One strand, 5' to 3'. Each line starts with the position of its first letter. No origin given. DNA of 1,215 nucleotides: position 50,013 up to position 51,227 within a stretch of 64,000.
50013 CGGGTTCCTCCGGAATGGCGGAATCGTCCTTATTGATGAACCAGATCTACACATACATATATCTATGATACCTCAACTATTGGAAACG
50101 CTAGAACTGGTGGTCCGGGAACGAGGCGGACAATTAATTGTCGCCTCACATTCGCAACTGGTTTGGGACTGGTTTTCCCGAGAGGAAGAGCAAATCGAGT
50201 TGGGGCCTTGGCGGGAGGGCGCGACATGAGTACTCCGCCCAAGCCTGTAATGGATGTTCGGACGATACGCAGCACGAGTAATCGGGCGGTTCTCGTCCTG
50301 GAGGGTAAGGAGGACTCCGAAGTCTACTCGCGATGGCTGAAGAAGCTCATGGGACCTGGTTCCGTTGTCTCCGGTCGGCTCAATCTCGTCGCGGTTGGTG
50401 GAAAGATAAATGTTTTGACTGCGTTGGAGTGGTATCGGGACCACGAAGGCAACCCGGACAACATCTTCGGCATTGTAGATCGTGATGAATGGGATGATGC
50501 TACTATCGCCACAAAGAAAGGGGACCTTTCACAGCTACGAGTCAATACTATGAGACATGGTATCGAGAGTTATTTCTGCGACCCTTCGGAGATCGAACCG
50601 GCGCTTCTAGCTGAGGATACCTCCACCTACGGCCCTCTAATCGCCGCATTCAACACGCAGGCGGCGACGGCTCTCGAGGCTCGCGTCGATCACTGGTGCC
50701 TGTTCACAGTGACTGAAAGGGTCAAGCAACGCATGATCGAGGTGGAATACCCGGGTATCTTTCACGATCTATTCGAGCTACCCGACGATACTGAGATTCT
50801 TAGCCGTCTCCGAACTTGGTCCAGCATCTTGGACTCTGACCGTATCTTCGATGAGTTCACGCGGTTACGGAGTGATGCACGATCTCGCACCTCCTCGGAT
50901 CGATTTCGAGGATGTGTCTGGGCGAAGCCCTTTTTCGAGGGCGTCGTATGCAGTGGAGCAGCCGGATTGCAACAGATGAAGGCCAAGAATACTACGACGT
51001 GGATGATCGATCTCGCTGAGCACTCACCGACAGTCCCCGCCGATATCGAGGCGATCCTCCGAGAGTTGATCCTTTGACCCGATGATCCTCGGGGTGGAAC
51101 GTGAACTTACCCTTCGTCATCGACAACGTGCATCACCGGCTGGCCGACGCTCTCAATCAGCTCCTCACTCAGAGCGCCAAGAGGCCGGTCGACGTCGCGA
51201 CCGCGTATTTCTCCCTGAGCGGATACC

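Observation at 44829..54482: Four-gene RM-like operon: nuclease-like/m6A-MTase giant + ABC ATPase + DUF4435/TOPRIM + PLD-SNF2 helicase, not fitting a defined system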

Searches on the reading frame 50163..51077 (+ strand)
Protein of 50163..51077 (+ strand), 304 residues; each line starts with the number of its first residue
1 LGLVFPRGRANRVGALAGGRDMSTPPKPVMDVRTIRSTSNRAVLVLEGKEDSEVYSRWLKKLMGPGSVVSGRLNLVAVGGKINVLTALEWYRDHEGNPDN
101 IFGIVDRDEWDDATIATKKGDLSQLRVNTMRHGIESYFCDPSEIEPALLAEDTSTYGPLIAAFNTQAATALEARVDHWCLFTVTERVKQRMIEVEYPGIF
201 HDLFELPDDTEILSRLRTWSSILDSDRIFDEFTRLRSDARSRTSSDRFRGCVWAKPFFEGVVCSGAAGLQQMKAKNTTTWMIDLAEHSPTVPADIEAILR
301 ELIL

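Call 5: search_protein_families(library=pfam, proteins=[window:50163-51077:+], max_evalue=0.01)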
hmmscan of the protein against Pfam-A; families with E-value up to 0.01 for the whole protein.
window:50163-51077:+ (304 aa): 0 families

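Call 6: search_protein_families(library=padloc, proteins=[window:50163-51077:+], max_evalue=0.001)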
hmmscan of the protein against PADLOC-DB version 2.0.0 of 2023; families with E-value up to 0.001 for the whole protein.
window:50163-51077:+ (304 aa): 1 family
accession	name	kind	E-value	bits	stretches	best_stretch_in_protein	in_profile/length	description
PDLC02983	AriB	-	2.4e-08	32.4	1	41-167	2-122/236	-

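Call 31: search_protein_families(library=ncbifam, proteins=[window:50226-51074:+], max_evalue=0.001)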
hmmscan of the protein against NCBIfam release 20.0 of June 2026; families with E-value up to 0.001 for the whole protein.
seq(283 aa): 0 families

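Call 32: search_protein_families(library=pfam, proteins=[window:50226-51074:+], max_evalue=1)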
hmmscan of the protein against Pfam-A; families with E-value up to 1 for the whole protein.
seq(283 aa): 3 families
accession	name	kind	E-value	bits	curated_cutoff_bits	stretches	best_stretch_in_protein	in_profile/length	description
PF14491.11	DUF4435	-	0.076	13.2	27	1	22-87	4-62/238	Protein of unknown function (DUF4435)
PF11536.14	DUF3226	-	0.14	12.4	27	1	21-103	2-83/208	Protein of unknown function (DUF3226)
PF22539.1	DUF7004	-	0.18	12.2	27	1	153-214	14-60/155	Family of unknown function (DUF7004)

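Call 48: search_solved_structures(query=window:50226-51074:+, max_evalue=10)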
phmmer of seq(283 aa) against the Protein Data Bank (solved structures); distinct sequences matched with E-value up to 10: 2.
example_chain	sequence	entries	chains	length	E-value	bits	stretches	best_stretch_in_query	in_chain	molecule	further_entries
9js6_L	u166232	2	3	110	0.31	13.7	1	65-129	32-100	antibody light chain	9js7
9s6k_A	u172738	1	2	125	0.31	13.7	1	49-99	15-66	Nanobody Nb898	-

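Call 61: find_homologous_proteins(query=window:50226-51074:+, max_evalue=0.001)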
Query seq(283 aa) (283 aa): 39 proteins with E <= 0.001 among 2709 candidates.
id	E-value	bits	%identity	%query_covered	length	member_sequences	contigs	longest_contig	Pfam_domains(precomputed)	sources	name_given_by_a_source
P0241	2.6e-188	642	100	100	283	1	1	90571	-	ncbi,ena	-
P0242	3.2e-114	399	63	100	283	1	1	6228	-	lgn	-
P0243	1.2e-111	391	60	100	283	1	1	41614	-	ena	-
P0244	1.4e-107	377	58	100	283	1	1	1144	-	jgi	-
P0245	6.0e-103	362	56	100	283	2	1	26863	-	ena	-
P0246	5.3e-93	330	52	100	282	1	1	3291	-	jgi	jgi:hypothetical protein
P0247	6.0e-93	329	53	99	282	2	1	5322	-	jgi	-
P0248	4.9e-91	323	53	100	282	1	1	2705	-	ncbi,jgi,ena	jgi:hypothetical protein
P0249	2.1e-90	321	52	100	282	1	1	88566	-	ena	-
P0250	5.6e-90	320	53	99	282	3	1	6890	-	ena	-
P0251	9.0e-90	319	51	99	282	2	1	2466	-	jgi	jgi:hypothetical protein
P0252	2.3e-89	318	55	89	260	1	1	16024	-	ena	-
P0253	1.3e-88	315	51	100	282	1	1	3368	-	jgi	jgi:hypothetical protein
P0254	1.3e-87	312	51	98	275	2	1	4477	-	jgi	jgi:hypothetical protein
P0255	7.7e-87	309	52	100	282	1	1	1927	-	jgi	jgi:hypothetical protein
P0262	9.7e-78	280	50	89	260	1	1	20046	-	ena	-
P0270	2.4e-67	245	45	95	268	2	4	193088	-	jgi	jgi:hypothetical protein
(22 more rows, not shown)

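Call 63: find_related_loci(query=A3, collection=metagenome_contigs, flank=10000)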
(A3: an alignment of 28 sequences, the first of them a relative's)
Query A3 (283 aa) in metagenome_contigs; peptide patterns used: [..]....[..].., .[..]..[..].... (x = any residue, [..] = any of these).
141 stretches matched a pattern; 54 encode a relative of the query (tblastn E <= 1e-3); 54 distinct loci.
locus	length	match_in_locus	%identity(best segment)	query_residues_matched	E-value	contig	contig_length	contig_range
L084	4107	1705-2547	49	1-282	9e-88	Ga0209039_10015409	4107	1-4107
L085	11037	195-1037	49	1-282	6e-82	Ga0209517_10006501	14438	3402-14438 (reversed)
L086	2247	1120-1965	48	1-283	8e-84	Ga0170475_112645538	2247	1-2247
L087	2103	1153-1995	47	1-283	1e-80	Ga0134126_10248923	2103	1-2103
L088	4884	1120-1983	42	1-283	2e-71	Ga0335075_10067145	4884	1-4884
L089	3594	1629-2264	52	31-241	1e-69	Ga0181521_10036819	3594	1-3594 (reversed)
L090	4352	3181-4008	40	1-282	6e-65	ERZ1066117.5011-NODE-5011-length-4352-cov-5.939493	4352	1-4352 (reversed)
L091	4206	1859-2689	41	3-282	4e-64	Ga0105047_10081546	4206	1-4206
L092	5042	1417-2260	47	1-282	1e-60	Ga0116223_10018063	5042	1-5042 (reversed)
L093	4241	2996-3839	47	1-282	1e-60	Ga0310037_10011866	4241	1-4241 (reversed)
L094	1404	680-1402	43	18-259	4e-63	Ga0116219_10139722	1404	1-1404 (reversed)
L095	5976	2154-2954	39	13-282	2e-59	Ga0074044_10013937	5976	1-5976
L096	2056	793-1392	49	83-283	4e-59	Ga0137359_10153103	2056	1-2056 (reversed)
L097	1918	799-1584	40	18-283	7e-55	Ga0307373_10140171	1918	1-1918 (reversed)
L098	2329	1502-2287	40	18-283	3e-54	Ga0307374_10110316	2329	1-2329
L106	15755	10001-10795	27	11-283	1e-18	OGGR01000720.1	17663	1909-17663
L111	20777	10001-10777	27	12-281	7e-17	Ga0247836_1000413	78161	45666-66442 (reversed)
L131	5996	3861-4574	26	9-241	8e-11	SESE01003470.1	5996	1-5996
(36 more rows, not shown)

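Call 66: search_protein_families(library=padloc, proteins=[L106:1606-5217:+, L106:5233-8889:+, L106:8889-9980:+, L106:9980-10810:+, L106:10816-13410:+, L106:13424-15490:+, L092:2329-3741:+, L092:3741-4793:+, L111:5165-8662:+, L131:266-2692:+], max_evalue=0.00001)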
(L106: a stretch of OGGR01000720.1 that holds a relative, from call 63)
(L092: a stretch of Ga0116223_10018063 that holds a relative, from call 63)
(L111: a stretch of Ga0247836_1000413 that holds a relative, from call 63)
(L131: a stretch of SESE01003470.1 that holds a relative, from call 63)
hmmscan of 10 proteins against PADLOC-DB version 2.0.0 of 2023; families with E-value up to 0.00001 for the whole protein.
L106:1606-5217:+ (1204 aa): 13 families
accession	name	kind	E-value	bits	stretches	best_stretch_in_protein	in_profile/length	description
PDLC02471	BrxC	-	0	1444.9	1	1-1204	1-1190/1190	BrxC-PglY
PDLC02479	BrxC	-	2.3e-251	835.6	1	1-1203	1-1172/1172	BrxC-PglY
PDLC02491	BrxC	-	7.2e-231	766.6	1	1-769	5-781/794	BrxC-PglY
PDLC02476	BrxC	-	1.1e-72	243.1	2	3-566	6-559/1180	BrxC-PglY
PDLC02484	BrxC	-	3.3e-59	198.8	1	3-822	5-832/1186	BrxC-PglY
PDLC02483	BrxC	-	1e-53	180.7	1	2-568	4-569/1212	BrxC-PglY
PDLC02489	BrxC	-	2.6e-47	159.6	1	27-586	34-578/1146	BrxC-PglY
PDLC02492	BrxC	-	1.6e-40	137.6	1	827-1202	3-375/377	BrxC-PglY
PDLC02486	BrxC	-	1.7e-34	116.9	1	69-1129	81-1162/1207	BrxC-PglY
PDLC02493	BrxC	-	5.5e-33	112.1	1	3-659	4-641/1215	BrxC-PglY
PDLC02474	BrxC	-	4.7e-24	82.5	1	262-590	266-610/1223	BrxC-PglY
PDLC02488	BrxC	-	1.2e-10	38.1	1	32-94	34-91/1240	BrxC-PglY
PDLC02775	SspC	-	1e-07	28.1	0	237-403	165-334/1064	SspC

L106:5233-8889:+ (1219 aa): 43 families (the best 25 are shown)
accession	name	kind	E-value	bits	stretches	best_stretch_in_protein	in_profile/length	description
PDLC03600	REase_MTase_IIG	-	0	1811.2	1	13-1218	1-1204/1205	Type IIG restriction enzyme-methyltransferase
PDLC02521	PglX|PglXI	-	0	1497.1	1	13-1209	1-1171/1174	PglX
PDLC02641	DrmMI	-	2.6e-234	778.7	1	13-1209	1-1161/1161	DrmMI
PDLC02522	PglX|PglXI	-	5.8e-170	565.5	2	314-879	420-978/1218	PglX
PDLC02516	PglX|PglXI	-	4e-164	545.5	1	626-1207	3-583/593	PglX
PDLC02525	PglX|PglXI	-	1.3e-159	530.7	1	13-654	1-600/607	PglX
PDLC02524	PglX|PglXI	-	5e-135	449.7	1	210-880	1-682/722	PglX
PDLC02517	PglX|PglXI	-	3.3e-112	374.2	1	502-1203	4-688/707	PglX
PDLC02527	PglX|PglXI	-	5.2e-92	307.4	3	508-1197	552-1228/1332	PglX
PDLC02518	PglX|PglXI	-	3.5e-81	271.5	1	87-1181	79-1191/1412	PglX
PDLC02523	PglX|PglXI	-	7.1e-76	254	4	510-843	559-905/1428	PglX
PDLC02531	PglX|PglXI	-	5.4e-74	247.4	2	1007-1211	156-354/359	PglX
PDLC02528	PglX|PglXI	-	1.8e-60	202.8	2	180-764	138-710/1125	PglX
PDLC02519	PglX|PglXI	-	1.1e-56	190.2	2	507-841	477-833/1241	PglX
PDLC02532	PglX|PglXI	-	1.1e-41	140.9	1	644-1199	18-563/682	PglX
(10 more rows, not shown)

L106:8889-9980:+ (364 aa): 72 families (the best 25 are shown)
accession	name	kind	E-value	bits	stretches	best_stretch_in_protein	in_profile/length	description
PDLC02981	AriAB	-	3.4e-24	83.5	1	235-340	264-373/694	-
PDLC02980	AriA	-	1.9e-19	68.7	1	269-339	229-298/304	-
PDLC02335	AbiLi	-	1.5e-16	58.4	1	19-342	66-239/326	AbiLi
PDLC02979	AriA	-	8.8e-16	56.6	1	205-340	232-369/373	-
PDLC00289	PtuA1|PtuA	-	2.3e-15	54.6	1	267-340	217-288/404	AAA ATPase domain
PDLC04235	PDC-M01A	-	8.7e-15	52.6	1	258-340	330-412/510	-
PDLC04135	mad3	-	5.9e-14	50.4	1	27-343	17-326/374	mads_3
PDLC04164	AriA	-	7.2e-14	50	1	239-343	133-235/253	-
PDLC00271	PtuA1|PtuA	-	1e-13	49.6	1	275-343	244-321/421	AAA ATPase domain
PDLC04180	HEC-01A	-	2.4e-13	48.1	1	220-343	201-320/382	-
PDLC04244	PDC-M01A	-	2.5e-13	47.7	1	253-340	302-388/482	-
PDLC03878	NsnB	-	8.4e-13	46.8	1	34-343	24-280/345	-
PDLC00075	GajA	-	1.1e-12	45.3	1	242-347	213-313/536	AAA ATPase domain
PDLC02914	ATPase-Toprim_I-B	-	2.1e-12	45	1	273-340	180-244/443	-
PDLC00265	PtuA1|PtuA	-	1.6e-11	42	1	262-333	287-360/479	AAA ATPase domain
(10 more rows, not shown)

L106:9980-10810:+ (277 aa): 1 family
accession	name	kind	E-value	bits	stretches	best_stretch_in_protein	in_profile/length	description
PDLC02983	AriB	-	4.4e-15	54.4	1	21-182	3-161/236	-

L106:10816-13410:+ (865 aa): 10 families
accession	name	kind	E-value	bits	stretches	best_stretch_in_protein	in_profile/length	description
PDLC02547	PglZ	-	0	1068.7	1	1-865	1-855/855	PglZ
PDLC02564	PglZ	-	1.3e-223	743.1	1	5-864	5-853/855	PglZ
PDLC02563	PglZ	-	4.6e-121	403.6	1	4-859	7-829/831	PglZ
PDLC02557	PglZ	-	3.5e-72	241.9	1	9-865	6-834/834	PglZ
PDLC02551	PglZ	-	4.8e-61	204.9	1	2-827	4-816/856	PglZ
PDLC02553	PglZ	-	1.6e-58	196.7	1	414-845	425-849/868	PglZ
PDLC02548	PglZ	-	3.9e-26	89.7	1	286-737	298-742/961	PglZ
PDLC02561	PglZ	-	7.8e-26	88.4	1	260-772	261-750/840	PglZ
PDLC02559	PglZ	-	1.3e-23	81.2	1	297-760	309-757/860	PglZ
PDLC02566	PglZ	-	3.8e-13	46.6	1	334-744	326-686/774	PglZ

L106:13424-15490:+ (689 aa): 5 families
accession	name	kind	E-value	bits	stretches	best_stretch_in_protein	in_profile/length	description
PDLC02506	BrxL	-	0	1158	1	14-689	3-680/680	BrxL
PDLC02508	BrxL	-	3.6e-202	671.4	1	17-495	2-479/698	BrxL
PDLC02509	BrxL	-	3.4e-146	486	2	165-490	197-527/535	BrxL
PDLC02505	BrxL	-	1.4e-83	279.4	1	17-473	2-468/482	BrxL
PDLC02507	BrxL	-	3.3e-56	189.1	1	18-470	13-465/482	BrxL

L092:2329-3741:+ (471 aa): 0 families

L092:3741-4793:+ (351 aa): 0 families

L111:5165-8662:+ (1166 aa): 6 families
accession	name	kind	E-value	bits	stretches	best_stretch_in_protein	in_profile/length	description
PDLC02707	PbeA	-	7.3e-12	42.7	1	653-780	278-413/672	PbeA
PDLC01767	Cas3e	-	4.8e-09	33.3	0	591-693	163-253/680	-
PDLC00938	Cas3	-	1.7e-08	32.1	1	748-932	128-323/358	CRISPR-associated helicase Cas3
PDLC02704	PbeA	-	1.6e-07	28.2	0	845-939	547-647/682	PbeA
PDLC01770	Cas3g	-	1.9e-07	28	1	819-937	239-350/733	-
PDLC01761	Cas3b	-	2.7e-06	24.3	1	748-933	357-540/705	-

L131:266-2692:+ (809 aa): 8 families
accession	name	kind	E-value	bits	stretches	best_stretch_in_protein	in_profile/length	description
PDLC04606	PDC-M37B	-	9.3e-35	118.5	1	475-648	124-296/390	-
PDLC04605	PDC-M37B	-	1.2e-32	111.7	1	526-647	307-425/518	-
PDLC03838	DolB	-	1.5e-32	111.3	1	481-648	125-280/375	-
PDLC00915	TRIP13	-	7.2e-10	36.8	1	243-334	67-156/302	TRIP13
PDLC04232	IetA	-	3.8e-07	27.8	0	239-322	116-186/330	-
PDLC00914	TRIP13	-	1.3e-06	26.1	0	524-553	71-100/302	TRIP13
PDLC04140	mad8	-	2.6e-06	25.2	0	526-565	29-68/314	mads_8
PDLC01994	RtcR_PspF1--CARF_AAA_HTH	-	3.7e-06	24.3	0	216-322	159-262/468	-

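Call 79: predict_structure(alignment_id=A3)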
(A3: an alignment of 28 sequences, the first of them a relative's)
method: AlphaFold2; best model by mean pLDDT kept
length: 283 residues; sequences in the alignment: 28
mean_pLDDT: 94.8   pTM: 0.88
mean pLDDT of the five models: 94.8, 94.2, 94.0, 91.6, 91.3
residues with pLDDT >= 90: 253; 70-90: 29; 50-70: 1; < 50: 0
segments of 3 or more residues with pLDDT < 50: none
pLDDT, mean of each block of 10 residues (from residue 1): 87 91 96 97 90 95 97 92 96 96 96 97 98 97 98 98 96 88 89 95 97 98 98 97 94 94 97 95 81
secondary structure, 60 per line:
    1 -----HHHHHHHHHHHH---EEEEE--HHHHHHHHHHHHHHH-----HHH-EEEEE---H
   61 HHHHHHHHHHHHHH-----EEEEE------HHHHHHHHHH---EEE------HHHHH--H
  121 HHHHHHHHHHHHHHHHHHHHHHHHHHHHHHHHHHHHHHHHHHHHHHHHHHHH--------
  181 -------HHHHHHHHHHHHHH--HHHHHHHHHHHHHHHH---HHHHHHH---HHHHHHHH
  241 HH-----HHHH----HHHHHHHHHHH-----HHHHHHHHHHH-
elements in order: H6-17 E21-25 H28-42 E52-56 H60-74 E80-84 H91-100 E104-106 H113-117 H120-172 H188-201 H204-219 H223-229 H233-242 H248-251 H256-266 H272-282

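Call 81: fold_search(model_id=the predicted structure, library=pdb)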
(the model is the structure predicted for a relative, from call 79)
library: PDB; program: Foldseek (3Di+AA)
matches with E <= 10: 217; with E <= 0.001: 2
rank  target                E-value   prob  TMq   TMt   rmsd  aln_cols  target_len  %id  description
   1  8v46_D                1.5e-04  1.00  0.50  0.47  11.3       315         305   15  CryoEM structure of AriA-AriB complex (Form I) (released 2024-06-26)
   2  8ux9_A                2.8e-04  1.00  0.49  0.46  10.7       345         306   14  Asymmetric unit of the PARIS Immune Complex at 3.2 Angstrom Resolution (released 2024-09-18)
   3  6nk8_A                1.9e-01  0.63  0.28  0.38  14.6       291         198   11  C-terminal region of the Burkholderia pseudomallei OLD protein (released 2019-08-07)
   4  9otl_B                2.2e-01  0.16  0.23  0.21  17.3       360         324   10  Crystal Structure of Salmonella FraB Deglycase, Crystal Form 1 (released 2025-08-06)
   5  9otl_C                2.5e-01  0.13  0.21  0.20  17.8       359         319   10  Crystal Structure of Salmonella FraB Deglycase, Crystal Form 1 (released 2025-08-06)
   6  9otr_A                4.7e-01  0.10  0.21  0.20  18.4       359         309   13  Crystal Structure of Salmonella FraB Deglycase, Crystal Form 4 with deletion of C-terminal residues 313-325. (released 2025-08-06)
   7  6oaq_A                5.4e-01  0.12  0.18  0.17  18.2       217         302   13  Crystal structure of a dual sensor histidine kinase in BeF3- bound state (released 2019-09-18)
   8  9otl_D                7.4e-01  0.08  0.22  0.21  17.5       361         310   11  Crystal Structure of Salmonella FraB Deglycase, Crystal Form 1 (released 2025-08-06)
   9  7y48                  1.1e+00  0.04  0.13  0.08  20.3       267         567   12  Cryo-EM Structure of biliverdin-bound mitochondrial ABC transporter ABCB10 from Biortus (released 2023-05-24)
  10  8uu8_v                1.4e+00  0.08  0.17  0.14  13.8       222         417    8  Cryo-EM structure of the Listeria innocua 70S ribosome (head-swiveled) in complex with HflXr and pe/E-tRNA (structure  (released 2024-02-28)
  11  8a57_D                1.4e+00  0.10  0.18  0.15  12.3       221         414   12  Cryo-EM structure of HflXr bound to the Listeria monocytogenes 50S ribosomal subunit. (released 2022-11-02)
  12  4wt7_B                1.5e+00  0.14  0.21  0.20   7.1       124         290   11  Crystal structure of an ABC transporter solute binding protein (IPR025997) from Agrobacterium vitis (Avi_5165, Target  (released 2014-11-12)
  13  3trj_D                1.5e+00  0.09  0.17  0.21  13.4       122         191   16  Structure of a phosphoheptose isomerase from Francisella tularensis (released 2011-09-21)
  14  3fkj_B                1.5e+00  0.06  0.21  0.20  18.6       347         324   11  Crystal structure of a putative phosphosugar isomerase (stm_0572) from salmonella typhimurium lt2 at 2.12 A resolution (released 2009-01-13)
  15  1bdh_A                1.6e+00  0.13  0.20  0.18   8.7       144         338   12  PURINE REPRESSOR MUTANT-HYPOXANTHINE-PALINDROMIC OPERATOR COMPLEX (released 1997-04-21)
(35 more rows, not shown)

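Call 84: search_solved_structures(query=A3, max_evalue=1)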
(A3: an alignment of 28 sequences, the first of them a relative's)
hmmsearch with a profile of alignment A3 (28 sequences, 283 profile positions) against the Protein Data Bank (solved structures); distinct sequences matched with E-value up to 1: 4.
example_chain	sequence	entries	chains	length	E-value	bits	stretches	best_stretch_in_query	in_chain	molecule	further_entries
8ux9_A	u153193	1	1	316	0.02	17.3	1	1-143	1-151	AriB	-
8v46_D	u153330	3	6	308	0.041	16.3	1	1-143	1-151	AriB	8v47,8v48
4bwr_A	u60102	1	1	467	0.18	14.2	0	28-100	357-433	PROTEIN CORRESPONDING TO LOCUS C5321 FROM CFT073 E.COLI STRAIN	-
1t6t_1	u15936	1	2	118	0.46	12.9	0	4-40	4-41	putative protein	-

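Call 89: find_encoding_contigs(protein=P0270, flank=10000, max_places=2)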
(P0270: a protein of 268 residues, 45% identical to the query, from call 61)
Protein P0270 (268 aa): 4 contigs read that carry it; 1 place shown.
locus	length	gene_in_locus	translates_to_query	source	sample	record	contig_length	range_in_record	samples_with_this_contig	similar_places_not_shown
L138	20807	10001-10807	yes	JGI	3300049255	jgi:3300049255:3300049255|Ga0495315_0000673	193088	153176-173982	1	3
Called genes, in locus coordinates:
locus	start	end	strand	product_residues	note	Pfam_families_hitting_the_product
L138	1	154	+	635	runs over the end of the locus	PF00069:Pkinase, PF07714:PK_Tyr_Ser-Thr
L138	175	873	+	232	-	-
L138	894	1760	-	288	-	PF00106:adh_short, PF08659:KR, PF13561:adh_short_C2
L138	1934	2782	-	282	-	PF00069:Pkinase, PF07714:PK_Tyr_Ser-Thr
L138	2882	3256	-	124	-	-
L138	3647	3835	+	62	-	PF04964:Flp_Fap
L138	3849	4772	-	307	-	PF13516:LRR_6 (faint)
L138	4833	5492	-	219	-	-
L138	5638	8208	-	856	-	-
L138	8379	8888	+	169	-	-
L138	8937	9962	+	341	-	PF00005:ABC_tran (faint), PF13304:AAA_21, PF13175:AAA_15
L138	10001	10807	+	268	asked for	-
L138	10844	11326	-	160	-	PF00210:Ferritin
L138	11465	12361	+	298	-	PF00126:HTH_1, PF03466:LysR_substrate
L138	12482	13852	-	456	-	PF03983:SHD1, PF14240:YHYH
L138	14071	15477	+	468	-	PF07585:BBP7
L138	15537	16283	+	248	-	-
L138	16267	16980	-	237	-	-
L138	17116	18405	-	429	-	PF02403:Seryl_tRNA_N, PF00587:tRNA-synt_2b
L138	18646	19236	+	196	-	-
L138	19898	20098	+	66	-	PF05930:Phage_AlpA (weak), PF12728:HTH_17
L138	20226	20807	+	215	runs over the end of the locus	PF01261:AP_endonuc_2 (weak)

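Call 90: find_encoding_contigs(protein=P0245, flank=10000, max_places=2)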
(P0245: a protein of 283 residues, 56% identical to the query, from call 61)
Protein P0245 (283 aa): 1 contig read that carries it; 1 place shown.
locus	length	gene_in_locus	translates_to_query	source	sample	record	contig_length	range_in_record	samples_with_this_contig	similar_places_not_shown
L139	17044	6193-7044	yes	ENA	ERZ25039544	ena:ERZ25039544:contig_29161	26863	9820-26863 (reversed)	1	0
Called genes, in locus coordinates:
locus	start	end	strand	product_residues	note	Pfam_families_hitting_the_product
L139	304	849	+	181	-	PF03592:Terminase_2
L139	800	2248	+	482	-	-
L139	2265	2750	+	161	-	-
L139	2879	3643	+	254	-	-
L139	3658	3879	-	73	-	PF09954:DUF2188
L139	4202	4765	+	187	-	-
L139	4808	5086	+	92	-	-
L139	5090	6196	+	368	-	PF02463:SMC_N (faint), PF00005:ABC_tran (faint), PF13304:AAA_21, PF13175:AAA_15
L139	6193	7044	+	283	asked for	-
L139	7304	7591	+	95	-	-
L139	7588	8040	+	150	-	PF13091:PLDc_2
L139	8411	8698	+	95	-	-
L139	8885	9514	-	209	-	-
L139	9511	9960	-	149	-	-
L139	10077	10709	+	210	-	-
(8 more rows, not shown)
